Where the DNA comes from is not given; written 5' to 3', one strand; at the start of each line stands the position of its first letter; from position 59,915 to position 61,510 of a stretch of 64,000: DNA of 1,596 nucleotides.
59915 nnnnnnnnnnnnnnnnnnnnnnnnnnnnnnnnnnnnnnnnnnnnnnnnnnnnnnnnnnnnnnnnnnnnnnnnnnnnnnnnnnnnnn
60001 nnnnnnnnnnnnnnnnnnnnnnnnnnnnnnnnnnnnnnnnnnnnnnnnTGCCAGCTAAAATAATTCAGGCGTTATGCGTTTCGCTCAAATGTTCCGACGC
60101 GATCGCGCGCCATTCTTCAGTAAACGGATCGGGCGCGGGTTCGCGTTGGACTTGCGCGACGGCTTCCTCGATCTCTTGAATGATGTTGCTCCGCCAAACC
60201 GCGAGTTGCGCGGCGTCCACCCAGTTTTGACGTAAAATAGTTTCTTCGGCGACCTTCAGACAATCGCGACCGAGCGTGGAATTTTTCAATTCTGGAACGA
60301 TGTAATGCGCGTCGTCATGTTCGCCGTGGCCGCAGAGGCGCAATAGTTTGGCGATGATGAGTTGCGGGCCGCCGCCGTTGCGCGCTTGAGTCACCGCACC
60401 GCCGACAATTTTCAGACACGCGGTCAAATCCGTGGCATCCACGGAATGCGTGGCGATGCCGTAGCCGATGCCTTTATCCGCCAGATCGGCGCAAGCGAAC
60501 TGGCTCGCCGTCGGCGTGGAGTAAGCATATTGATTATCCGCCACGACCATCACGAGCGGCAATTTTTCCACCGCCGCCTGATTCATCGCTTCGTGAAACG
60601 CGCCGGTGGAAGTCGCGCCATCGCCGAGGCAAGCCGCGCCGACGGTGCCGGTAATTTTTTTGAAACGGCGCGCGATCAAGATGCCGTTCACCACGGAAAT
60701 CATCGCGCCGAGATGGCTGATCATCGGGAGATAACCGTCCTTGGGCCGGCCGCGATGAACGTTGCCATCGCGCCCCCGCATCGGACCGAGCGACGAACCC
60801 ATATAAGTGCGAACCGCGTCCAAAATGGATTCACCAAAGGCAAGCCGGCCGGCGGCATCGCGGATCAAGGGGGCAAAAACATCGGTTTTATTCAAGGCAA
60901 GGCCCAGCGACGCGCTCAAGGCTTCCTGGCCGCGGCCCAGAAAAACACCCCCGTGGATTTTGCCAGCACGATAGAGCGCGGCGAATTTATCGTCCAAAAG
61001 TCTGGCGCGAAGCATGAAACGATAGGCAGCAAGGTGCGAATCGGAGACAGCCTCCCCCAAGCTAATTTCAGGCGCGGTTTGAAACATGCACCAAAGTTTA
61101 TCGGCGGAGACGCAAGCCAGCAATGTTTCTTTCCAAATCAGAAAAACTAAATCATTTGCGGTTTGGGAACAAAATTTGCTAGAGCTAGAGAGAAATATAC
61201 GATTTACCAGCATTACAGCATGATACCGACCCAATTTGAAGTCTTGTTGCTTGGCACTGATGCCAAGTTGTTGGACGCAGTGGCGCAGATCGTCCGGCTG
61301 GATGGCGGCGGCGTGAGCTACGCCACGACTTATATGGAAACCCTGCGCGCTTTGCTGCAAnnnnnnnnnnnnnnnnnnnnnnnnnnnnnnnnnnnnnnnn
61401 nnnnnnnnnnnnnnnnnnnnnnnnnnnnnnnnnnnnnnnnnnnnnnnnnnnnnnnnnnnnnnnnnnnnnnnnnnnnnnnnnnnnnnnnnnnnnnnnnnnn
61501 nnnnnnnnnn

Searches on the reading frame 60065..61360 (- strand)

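Call 64: search_protein_families(library=pfam, proteins=[window:60065-61360:-], max_evalue=0.00001)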
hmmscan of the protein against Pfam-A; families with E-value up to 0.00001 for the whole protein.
window:60065-61360:- (431 aa): 2 families
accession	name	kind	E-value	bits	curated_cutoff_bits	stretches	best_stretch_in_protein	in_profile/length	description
PF00676.26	E1_dh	-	2.8e-48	164.9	22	1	115-412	3-299/300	Dehydrogenase E1 component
PF13292.11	DXP_synthase_N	-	4.2e-09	36.5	21.2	1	214-283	110-178/274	1-deoxy-D-xylulose-5-phosphate synthase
